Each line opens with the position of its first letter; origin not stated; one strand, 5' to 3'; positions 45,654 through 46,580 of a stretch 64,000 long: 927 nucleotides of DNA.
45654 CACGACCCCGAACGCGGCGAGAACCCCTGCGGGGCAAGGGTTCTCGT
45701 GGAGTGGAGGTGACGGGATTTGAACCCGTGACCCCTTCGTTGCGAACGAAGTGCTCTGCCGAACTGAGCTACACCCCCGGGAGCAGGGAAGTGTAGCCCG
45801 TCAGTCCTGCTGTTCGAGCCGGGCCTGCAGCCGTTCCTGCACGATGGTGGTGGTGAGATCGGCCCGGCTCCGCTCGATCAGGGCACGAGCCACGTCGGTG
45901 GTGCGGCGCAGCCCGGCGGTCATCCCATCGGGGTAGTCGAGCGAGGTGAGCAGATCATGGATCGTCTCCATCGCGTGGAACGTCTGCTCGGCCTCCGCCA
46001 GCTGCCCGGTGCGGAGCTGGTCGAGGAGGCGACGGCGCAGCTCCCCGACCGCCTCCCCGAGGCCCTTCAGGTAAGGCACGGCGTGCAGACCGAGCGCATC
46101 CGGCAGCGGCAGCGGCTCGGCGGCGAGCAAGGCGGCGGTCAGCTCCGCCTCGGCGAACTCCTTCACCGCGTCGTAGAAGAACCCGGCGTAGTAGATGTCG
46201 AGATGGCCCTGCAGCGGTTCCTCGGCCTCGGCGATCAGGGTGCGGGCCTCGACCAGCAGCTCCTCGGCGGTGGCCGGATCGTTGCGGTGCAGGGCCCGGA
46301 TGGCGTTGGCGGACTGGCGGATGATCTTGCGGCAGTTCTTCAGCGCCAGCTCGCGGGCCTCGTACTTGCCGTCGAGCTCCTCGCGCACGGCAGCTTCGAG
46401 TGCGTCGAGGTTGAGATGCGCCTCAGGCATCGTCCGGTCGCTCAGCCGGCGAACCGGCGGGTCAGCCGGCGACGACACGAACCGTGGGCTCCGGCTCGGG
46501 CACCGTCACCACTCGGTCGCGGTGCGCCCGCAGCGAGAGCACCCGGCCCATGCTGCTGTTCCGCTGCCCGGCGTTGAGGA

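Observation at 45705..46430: Bacterial translin/TRAX (C3PO-type) nuclease encoded 22 nt upstream of tRNA-Ala(CGC)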

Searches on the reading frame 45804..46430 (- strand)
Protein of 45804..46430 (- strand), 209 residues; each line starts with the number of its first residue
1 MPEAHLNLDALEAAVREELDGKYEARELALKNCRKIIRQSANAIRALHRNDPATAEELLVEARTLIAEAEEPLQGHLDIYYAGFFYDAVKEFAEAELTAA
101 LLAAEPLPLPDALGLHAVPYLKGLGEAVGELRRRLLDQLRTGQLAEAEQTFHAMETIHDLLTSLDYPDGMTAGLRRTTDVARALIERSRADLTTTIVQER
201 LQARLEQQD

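Call 4: search_protein_families(library=pfam, proteins=[window:45804-46430:-], max_evalue=0.1)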
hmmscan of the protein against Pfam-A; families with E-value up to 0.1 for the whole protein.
window:45804-46430:- (209 aa): 3 families
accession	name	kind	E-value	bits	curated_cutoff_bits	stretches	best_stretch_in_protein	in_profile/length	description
PF01997.21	Translin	-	0.00045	20.7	25.9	1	109-182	115-188/205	Translin family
PF08590.15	DUF1771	-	0.0094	16.7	28.7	1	25-71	4-50/64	Domain of unknown function (DUF1771)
PF25243.1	WAV3_C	-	0.043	14.1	39.1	1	30-70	7-47/76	E3 ubiquitin-protein ligase WAV3-like, C-terminal domain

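Call 5: search_protein_families(library=ncbifam, proteins=[window:45804-46430:-], max_evalue=0.1)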
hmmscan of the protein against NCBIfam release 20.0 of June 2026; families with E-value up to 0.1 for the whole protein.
window:45804-46430:- (209 aa): 7 families
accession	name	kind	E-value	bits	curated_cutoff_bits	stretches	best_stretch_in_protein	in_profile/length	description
NF011160.0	PRK14562.1-5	equivalog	9.4e-67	224.6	291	1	7-207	3-203/213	haloacid dehalogenase superfamily protein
NF011161.0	PRK14562.1-6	equivalog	4.2e-56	189.5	228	1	13-207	19-212/218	haloacid dehalogenase superfamily protein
NF011158.0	PRK14562.1-3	equivalog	1.8e-43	148.7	359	1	9-205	3-203/210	haloacid dehalogenase superfamily protein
NF011156.0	PRK14562.1-1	equivalog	4.4e-29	102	308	1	14-194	15-194/200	haloacid dehalogenase superfamily protein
NF011159.0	PRK14562.1-4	equivalog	1.5e-21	77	269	1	19-207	12-195/198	haloacid dehalogenase superfamily protein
NF011157.0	PRK14562.1-2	equivalog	2.4e-12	47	238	1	15-166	8-157/191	haloacid dehalogenase superfamily protein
NF000505.2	blaGIL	exception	0.032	13.4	640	1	133-192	107-165/286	GIL family class A beta-lactamase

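Call 6: search_solved_structures(query=window:45804-46430:-, max_evalue=10, show_alignments=3)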
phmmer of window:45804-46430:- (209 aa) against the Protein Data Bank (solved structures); distinct sequences matched with E-value up to 10: 8.
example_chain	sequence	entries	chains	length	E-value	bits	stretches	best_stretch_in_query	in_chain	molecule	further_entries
3zc1_A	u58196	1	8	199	4.4e-16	62.6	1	16-195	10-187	AFTRAX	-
3zc0_A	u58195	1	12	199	1.3e-15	61.1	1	16-195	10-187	AFTRAX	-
5jr9_B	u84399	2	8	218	3.8e-06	30.2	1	20-183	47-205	NEQ131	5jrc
5jr9_A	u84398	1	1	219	3.8e-06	30.2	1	20-183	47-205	NEQ131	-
5jr9_C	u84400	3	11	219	3.8e-06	30.2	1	20-183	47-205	NEQ131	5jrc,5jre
27rq_A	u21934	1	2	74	0.067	16.3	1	31-81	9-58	De novo designed miniprotein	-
3pja_J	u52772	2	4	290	1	12.5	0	15-63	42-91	Translin-associated protein X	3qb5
3riu_C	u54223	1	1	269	1.4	12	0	115-164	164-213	Translin associated factor X, isoform B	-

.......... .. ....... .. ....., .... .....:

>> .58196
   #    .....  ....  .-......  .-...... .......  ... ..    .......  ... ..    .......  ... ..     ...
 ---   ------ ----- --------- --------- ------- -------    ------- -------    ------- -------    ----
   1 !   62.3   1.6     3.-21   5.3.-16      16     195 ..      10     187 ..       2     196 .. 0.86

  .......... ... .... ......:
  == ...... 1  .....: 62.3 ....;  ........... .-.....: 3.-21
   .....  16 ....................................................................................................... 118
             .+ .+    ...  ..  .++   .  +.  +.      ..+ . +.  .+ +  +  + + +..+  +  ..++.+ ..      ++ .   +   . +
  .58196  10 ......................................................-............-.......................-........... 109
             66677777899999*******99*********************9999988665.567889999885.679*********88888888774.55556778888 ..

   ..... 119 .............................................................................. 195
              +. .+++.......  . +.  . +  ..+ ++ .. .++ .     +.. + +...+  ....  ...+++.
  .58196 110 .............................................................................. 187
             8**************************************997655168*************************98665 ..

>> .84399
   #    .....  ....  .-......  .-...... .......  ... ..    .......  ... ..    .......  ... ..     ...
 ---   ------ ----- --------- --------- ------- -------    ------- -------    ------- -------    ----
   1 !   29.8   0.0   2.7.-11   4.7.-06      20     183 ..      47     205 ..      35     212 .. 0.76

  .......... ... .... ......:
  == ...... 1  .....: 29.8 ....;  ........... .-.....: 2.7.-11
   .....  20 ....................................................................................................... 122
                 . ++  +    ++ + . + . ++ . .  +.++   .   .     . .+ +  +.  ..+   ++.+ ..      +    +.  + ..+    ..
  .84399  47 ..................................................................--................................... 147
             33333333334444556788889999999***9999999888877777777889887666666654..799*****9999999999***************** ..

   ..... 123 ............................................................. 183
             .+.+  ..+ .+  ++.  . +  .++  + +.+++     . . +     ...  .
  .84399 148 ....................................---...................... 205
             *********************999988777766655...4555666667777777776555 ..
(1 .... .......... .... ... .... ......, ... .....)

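Call 7: find_homologous_proteins(query=window:45804-46430:-, max_evalue=0.001)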
Query window:45804-46430:- (209 aa): 3338 proteins with E <= 0.001 among 7693 candidates; the best 120 are listed.
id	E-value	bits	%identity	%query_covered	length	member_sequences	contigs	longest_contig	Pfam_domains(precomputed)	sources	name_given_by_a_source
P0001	1.4e-111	389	91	100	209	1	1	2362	-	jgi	jgi:translin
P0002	3.4e-111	387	90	100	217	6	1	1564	-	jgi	jgi:translin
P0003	5.7e-110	383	92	97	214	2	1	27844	-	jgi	jgi:translin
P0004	6.1e-108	377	90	97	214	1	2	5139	-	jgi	jgi:translin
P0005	1.9e-107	375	90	97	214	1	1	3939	-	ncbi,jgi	ncbi:MAG: haloacid dehalogenase [Acidimicrobiia bacterium]|jgi:translin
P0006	5.1e-95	335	81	96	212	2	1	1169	-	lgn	-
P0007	1.5e-94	333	80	97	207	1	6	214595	-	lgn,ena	-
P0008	1.5e-94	333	80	97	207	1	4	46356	-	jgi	-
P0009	2.3e-94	333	80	97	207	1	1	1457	-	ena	-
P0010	3.2e-94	332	80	97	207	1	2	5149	-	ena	-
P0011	3.3e-94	332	80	97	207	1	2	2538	-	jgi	-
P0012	4.6e-94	332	81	97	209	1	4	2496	-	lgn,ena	-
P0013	7.1e-94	331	81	96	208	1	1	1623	-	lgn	-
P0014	1.4e-93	330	80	97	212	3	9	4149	-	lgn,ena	-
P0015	3.4e-93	329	78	100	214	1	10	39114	-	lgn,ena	-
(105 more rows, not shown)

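Call 14: find_related_loci(query=window:45804-46430:-, collection=genome_contigs, flank=6000)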
Query window:45804-46430:- (209 aa) in genome_contigs; peptide patterns used: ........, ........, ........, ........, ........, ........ (x = any residue, [..] = any of these).
220 stretches matched a pattern; 48 encode a relative of the query (tblastn E <= 1e-3); 48 distinct loci.
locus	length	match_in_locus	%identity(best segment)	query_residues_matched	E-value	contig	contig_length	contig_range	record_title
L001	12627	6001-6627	90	1-209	6e-119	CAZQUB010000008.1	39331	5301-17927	MAG TPA_asm: uncultured Acidimicrobiaceae bacterium isolate binchicken_co129_54 genome assembly, contig: NODE_2557_lengt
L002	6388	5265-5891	92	1-209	2e-114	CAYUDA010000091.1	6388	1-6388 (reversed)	MAG TPA_asm: uncultured Acidimicrobiaceae bacterium isolate SRP185410_co2_234 genome assembly, contig: NODE_17050_length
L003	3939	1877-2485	90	7-209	4e-116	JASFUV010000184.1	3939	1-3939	MAG: Acidimicrobiia bacterium isolate D1105M12metaG_Bin_189 D1105M12metaG_FD_scaffold_5305_c1, whole genome shotgun sequ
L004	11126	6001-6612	89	6-209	5e-108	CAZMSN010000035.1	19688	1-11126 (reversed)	MAG TPA_asm: uncultured Acidimicrobiaceae bacterium isolate binchicken_co89_470 genome assembly, contig: NODE_4874_lengt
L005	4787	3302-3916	76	4-208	3e-99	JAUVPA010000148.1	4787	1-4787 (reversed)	MAG: Acidimicrobiia bacterium isolate CSMAG_650 CSMAG_650_k127_11069642_length_4787_cov_9.1648, whole genome shotgun seq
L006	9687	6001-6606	78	6-207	3e-98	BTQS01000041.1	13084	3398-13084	MAG: Acidimicrobiia bacterium BMS9Abin20 DNA, NODE_1552_length_13084, whole genome shotgun sequence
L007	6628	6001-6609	77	6-208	5e-97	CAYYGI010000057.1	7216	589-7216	MAG TPA_asm: uncultured Acidimicrobiaceae bacterium isolate binchicken_co24_149 genome assembly, contig: NODE_4714_lengt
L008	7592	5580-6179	75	6-205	2e-96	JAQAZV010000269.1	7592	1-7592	MAG: Acidimicrobiia bacterium isolate MAG_302_bin-54 302_bin-54_ctg-269, whole genome shotgun sequence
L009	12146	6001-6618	74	4-209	9e-96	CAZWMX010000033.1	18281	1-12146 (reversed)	MAG TPA_asm: uncultured Acidimicrobiaceae bacterium isolate binchicken_co159_48 genome assembly, contig: NODE_1005_lengt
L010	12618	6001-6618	73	4-209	9e-96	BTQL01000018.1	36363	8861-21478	MAG: Acidimicrobiia bacterium BMS9Abin12 DNA, NODE_208_length_36363, whole genome shotgun sequence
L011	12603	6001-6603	75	6-206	2e-95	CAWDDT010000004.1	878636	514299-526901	MAG: uncultured bacterium isolate MFD05684.bin.2.275 genome assembly, contig: contig_35379, whole genome shotgun sequenc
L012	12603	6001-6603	78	8-208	3e-95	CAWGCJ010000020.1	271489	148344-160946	MAG: uncultured Acidimicrobiia bacterium isolate MFD03804.bin.2.108 genome assembly, contig: contig_7660, whole genome s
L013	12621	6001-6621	75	1-208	6e-95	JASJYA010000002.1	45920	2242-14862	MAG: Actinomycetota bacterium isolate MT_MAG6 NODE_78_length_45920_cov_59.357855, whole genome shotgun sequence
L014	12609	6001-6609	76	6-208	1e-94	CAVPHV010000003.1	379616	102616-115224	MAG: uncultured Acidimicrobiia bacterium isolate MFD09964.bin.1.311 genome assembly, contig: contig_14693, whole genome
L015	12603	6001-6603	74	6-206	2e-94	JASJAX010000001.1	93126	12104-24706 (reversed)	MAG: Acidimicrobiia bacterium isolate MO_035.B30 MO_035.c_8, whole genome shotgun sequence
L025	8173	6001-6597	70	8-206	2e-86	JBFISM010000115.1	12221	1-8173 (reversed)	MAG: Acidimicrobiia bacterium isolate Mix_sand13.2021.11.D.7 k141_704894_length_12221_cov_15.0452, whole genome shotgun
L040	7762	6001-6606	71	6-207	2e-79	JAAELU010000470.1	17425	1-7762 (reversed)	MAG: bacterium isolate Bpl_13 BplG_CONTIG4176108, whole genome shotgun sequence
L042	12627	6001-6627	73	1-208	1e-84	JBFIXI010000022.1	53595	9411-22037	MAG: Acidimicrobiia bacterium isolate Mix_sand14.2021.12.D.36 k141_1560718_length_53595_cov_15.4232, whole genome shotgu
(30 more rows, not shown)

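Call 20: search_protein_representatives(protein=window:45804-46430:-)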
Query: 209 residues. Proteins with E-value up to 0.001 (for the whole library): 1513; up to 1e-10: 853; up to 1e-30: 100. The best 150 are listed.
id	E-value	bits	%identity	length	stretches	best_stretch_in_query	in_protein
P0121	5.3e-65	235.2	75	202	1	51-206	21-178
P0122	3.4e-52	193.4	54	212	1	6-203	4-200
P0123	5.3e-51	189.5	68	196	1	6-147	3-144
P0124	1.4e-50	188.1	48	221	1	9-205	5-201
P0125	1.1e-48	182.0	49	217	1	10-206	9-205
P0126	1.0e-47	178.8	45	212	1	7-205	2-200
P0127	1.7e-46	174.8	46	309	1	7-206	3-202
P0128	2.0e-46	174.6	46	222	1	11-206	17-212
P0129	6.1e-44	166.5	46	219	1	9-206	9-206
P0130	1.1e-43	165.7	48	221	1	15-205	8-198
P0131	1.2e-43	165.5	48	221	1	7-206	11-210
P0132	7.3e-43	163.0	64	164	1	7-136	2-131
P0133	2.4e-42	161.3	44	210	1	17-206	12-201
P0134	4.6e-42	160.3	43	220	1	7-207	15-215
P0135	7.0e-42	159.8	49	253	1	8-181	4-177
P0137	2.3e-41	158.1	43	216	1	5-205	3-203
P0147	5.1e-39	150.4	39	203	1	8-205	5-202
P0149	9.8e-39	149.5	38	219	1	4-208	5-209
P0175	1.4e-34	135.9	37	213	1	8-207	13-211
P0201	3.5e-32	128.2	36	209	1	14-202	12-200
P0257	3.4e-28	115.1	34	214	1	7-206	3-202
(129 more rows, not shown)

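Call 24: find_homologous_proteins(query=A1, max_evalue=0.001)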
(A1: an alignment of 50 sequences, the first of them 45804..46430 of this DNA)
Query A1 (50 sequences) (209 aa, profile of the alignment): 3315 proteins with E <= 0.001 among 8000 candidates; the best 120 are listed.
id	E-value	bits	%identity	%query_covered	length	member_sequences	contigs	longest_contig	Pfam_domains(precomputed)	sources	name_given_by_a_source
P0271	4.7e-83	296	51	98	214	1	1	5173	-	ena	-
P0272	6.0e-83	296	51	98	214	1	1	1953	-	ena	-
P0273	6.3e-83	295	51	98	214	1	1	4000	-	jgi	jgi:translin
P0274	1.9e-82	294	51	98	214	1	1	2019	-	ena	-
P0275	2.0e-82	294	50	98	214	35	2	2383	-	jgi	jgi:translin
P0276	3.3e-82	293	50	94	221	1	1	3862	-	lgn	-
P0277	5.5e-82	292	51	95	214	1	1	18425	-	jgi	jgi:translin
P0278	1.6e-81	291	49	95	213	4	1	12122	-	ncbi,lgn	-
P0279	1.9e-81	291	51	96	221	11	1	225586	-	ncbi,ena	-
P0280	2.3e-81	290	51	98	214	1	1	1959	-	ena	-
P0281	2.8e-81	290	51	98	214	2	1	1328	-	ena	-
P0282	3.4e-81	290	53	98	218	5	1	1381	-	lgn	-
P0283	3.5e-81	290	47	96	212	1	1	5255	PF01997.22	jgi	-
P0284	4.8e-81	289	52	95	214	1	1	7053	-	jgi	jgi:translin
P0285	5.7e-81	289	52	95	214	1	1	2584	-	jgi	jgi:translin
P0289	1.8e-80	287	46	96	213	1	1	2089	PF01997.22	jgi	jgi:translin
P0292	2.0e-80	287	46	95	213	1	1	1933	PF01997.22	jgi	-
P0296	3.8e-80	286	44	96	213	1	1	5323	PF01997.22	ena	-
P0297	3.9e-80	286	44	96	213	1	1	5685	PF01997.22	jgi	-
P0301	4.4e-80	286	44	96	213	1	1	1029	PF01997.22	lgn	-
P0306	5.7e-80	286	44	96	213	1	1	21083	PF01997.22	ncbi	-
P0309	7.0e-80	285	48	96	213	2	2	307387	-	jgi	jgi:translin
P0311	8.2e-80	285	53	96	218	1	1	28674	-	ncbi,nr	ncbi:MAG: haloacid dehalogenase [Chloroflexi bacterium]|nr:haloacid dehalogenase [Chloroflexota bact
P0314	8.7e-80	285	45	95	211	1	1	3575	PF04380.19,PF01997.22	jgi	jgi:translin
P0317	1.2e-79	285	47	99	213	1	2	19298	PF04380.19,PF01997.22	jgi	-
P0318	1.2e-79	285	55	96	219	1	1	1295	PF01997.22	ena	-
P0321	1.5e-79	284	44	96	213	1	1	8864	PF01997.22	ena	-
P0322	1.5e-79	284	44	96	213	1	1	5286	PF01997.22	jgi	-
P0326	1.7e-79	284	47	94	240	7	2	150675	-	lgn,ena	-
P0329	2.0e-79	284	55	96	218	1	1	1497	PF01997.22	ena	-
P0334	2.1e-79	284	52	98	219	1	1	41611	-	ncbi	ncbi:MAG: haloacid dehalogenase [Dehalococcoidia bacterium]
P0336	2.2e-79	284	47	98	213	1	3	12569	PF01997.22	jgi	-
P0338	2.3e-79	284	47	98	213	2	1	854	PF01997.22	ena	-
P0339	2.3e-79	284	46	97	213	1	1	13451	PF04380.19,PF01997.22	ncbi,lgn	-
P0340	2.4e-79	284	49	87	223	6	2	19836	PF01997.22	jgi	-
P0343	2.4e-79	284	47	96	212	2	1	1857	PF01997.22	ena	-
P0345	2.4e-79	284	48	96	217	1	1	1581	PF01997.22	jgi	jgi:translin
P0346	2.4e-79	284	54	96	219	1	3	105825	PF01997.22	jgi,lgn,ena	jgi:translin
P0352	2.9e-79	283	48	95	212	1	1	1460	PF01997.22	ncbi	-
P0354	3.0e-79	283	53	95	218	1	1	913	PF01997.22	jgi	jgi:translin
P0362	3.6e-79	283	49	95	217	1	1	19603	PF01997.22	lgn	-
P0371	4.7e-79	283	48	96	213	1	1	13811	PF01997.22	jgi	-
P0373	4.9e-79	283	48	96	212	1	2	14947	PF01997.22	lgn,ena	-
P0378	5.1e-79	283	43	96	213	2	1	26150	-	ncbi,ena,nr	ncbi:MAG: haloacid dehalogenase [Dehalococcoidales bacterium]|nr:haloacid dehalogenase [Dehalococcoi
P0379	5.1e-79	283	49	96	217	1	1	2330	PF01997.22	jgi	-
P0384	5.4e-79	283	49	95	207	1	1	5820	PF01997.22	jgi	-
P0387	5.7e-79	282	47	96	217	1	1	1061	PF01997.22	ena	-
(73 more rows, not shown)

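Call 26: find_encoding_contigs(protein=P0311, flank=6000, max_places=2)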
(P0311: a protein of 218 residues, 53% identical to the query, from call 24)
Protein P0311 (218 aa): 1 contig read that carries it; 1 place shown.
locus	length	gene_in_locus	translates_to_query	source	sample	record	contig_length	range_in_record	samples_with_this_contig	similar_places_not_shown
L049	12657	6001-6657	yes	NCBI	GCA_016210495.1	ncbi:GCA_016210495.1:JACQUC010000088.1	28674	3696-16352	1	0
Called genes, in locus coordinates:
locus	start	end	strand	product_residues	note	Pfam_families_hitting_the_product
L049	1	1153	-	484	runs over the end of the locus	PF20695:UbiD_N, PF01977:UbiD, PF20696:UbiD_C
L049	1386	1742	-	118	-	-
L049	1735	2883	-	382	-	PF00512:HisKA, PF02518:HATPase_c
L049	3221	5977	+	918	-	-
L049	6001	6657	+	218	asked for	-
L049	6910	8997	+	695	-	PF03030:H_PPase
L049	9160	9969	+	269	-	PF02673:BacA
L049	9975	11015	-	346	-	PF12974:Phosphonate-bd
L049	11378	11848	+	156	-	PF02481:DNA_processg_A (weak), PF18306:LDcluster4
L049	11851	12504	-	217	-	PF02834:LigT_PEase, PF13563:2_5_RNA_ligase2, PF02834:LigT_PEase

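Call 27: find_encoding_contigs(protein=P0334, flank=6000, max_places=2)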
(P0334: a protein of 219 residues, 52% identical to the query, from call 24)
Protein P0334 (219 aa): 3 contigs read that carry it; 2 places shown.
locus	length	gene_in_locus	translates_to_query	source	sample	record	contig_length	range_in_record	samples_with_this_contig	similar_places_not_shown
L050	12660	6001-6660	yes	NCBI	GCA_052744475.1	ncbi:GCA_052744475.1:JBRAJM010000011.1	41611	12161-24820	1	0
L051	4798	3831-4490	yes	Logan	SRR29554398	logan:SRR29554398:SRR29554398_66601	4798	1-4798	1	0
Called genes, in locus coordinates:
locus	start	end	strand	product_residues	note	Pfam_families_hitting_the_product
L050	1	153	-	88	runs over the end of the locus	PF01016:Ribosomal_L27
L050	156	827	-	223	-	PF00829:Ribosomal_L21p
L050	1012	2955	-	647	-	PF06480:FtsH_ext (weak), PF00004:AAA, PF07728:AAA_5 (faint), PF17862:AAA_lid_3, PF01434:Peptidase_M41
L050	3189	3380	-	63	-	PF01361:Tautomerase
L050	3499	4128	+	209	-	PF01351:RNase_HII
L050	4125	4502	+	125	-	PF08378:NERD (weak), PF02021:UPF0102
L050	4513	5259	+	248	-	PF12705:PDDEXK_1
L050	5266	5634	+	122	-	PF09723:Zn_ribbon_8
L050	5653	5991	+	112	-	PF09723:Zn_ribbon_8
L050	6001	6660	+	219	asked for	-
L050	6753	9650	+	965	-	PF00005:ABC_tran (faint), PF02463:SMC_N (faint), PF03193:RsgA_GTPase (faint), PF13191:AAA_16 (faint), PF13304:AAA_21 (faint), PF13555:AAA_29 (faint), PF17760:UvrA_inter, PF17755:UvrA_DNA-bind, +1 more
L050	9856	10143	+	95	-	PF12838:Fer4_7, PF13187:Fer4_9 (faint), PF13484:Fer4_16 (faint), PF25160:LdpA_Fe-S-bd (weak), PF00037:Fer4, PF12797:Fer4_2 (weak), PF13183:Fer4_8 (weak)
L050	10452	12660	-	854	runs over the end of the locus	PF02463:SMC_N (faint), PF13476:AAA_23, PF04423:Rad50_zn_hook (weak), PF13558:SbcC_Walker_B (weak)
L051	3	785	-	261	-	?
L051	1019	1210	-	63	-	PF01361:Tautomerase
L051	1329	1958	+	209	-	PF01351:RNase_HII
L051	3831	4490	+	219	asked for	-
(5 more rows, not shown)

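Call 29: find_encoding_contigs(protein=P0279, flank=6000, max_places=1)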
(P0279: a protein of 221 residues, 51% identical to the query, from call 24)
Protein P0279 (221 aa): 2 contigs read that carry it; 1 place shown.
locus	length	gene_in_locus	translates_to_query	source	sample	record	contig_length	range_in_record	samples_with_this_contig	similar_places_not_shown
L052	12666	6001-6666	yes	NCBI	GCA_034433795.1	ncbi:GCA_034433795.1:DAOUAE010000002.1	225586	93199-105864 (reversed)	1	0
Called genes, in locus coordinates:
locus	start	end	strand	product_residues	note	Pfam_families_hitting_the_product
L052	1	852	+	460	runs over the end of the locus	PF01663:Phosphodiest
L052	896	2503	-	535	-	PF05057:DUF676 (weak), PF07819:PGAP1, PF24096:DUF7379 (weak)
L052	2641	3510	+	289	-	PF01966:HD (weak)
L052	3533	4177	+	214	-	PF03060:NMO (weak), PF02581:TMP-TENI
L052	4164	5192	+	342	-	PF00586:AIRS, PF02769:AIRS_C (weak)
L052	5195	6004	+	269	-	PF08543:Phos_pyr_kin, PF00294:PfkB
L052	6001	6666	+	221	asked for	-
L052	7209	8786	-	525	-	PF03023:MurJ, PF13440:Polysacc_synt_3 (weak), PF01554:MatE (weak)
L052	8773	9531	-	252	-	PF07685:GATase_3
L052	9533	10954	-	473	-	PF08245:Mur_ligase_M, PF08353:MurT_C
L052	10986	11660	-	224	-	PF00156:Pribosyltran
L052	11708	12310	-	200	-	PF09335:VTT_dom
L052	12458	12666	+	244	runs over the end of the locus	-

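Call 30: find_encoding_contigs(protein=P0309, flank=6000, max_places=1)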
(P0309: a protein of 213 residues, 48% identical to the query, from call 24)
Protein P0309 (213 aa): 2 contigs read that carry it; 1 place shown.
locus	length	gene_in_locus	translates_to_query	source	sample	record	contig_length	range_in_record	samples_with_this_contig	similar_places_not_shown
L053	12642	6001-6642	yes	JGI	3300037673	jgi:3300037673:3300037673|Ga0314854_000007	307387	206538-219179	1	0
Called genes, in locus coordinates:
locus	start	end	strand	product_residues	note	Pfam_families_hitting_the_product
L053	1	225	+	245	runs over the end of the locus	PF02527:GidB, PF13847:Methyltransf_31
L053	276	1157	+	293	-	PF01680:SOR_SNZ, PF05690:ThiG (weak), PF17935:TetR_C_27 (faint)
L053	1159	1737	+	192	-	PF01174:SNO, PF07685:GATase_3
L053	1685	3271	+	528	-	PF19568:Spore_III_AA, PF13481:AAA_25 (faint), PF13604:AAA_30 (weak), PF00004:AAA (weak), PF03266:NTPase_1 (faint), PF25516:PTPase, PF01424:R3H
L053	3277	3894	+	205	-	PF02223:Thymidylate_kin, PF13521:AAA_28 (weak)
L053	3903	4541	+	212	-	PF01351:RNase_HII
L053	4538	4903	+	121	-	PF02021:UPF0102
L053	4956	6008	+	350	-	PF17792:ThiD2, PF02581:TMP-TENI, PF03060:NMO (weak)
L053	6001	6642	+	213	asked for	-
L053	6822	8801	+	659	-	PF03030:H_PPase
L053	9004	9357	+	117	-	PF00072:Response_reg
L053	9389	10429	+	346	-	PF02985:HEAT (faint), PF13513:HEAT_EZ (faint), PF23227:HEAT_MROH2B_C (faint), PF13646:HEAT_2, PF03130:HEAT_PBS (weak)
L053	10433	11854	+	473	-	PF13506:Glyco_transf_21 (faint), PF03142:Chitin_synth_2 (faint), PF00535:Glycos_transf_2, PF10111:Glyco_tranf_2_2 (faint), PF13641:Glyco_tranf_2_3, PF13632:Glyco_trans_2_3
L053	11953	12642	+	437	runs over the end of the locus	PF06245:DUF1015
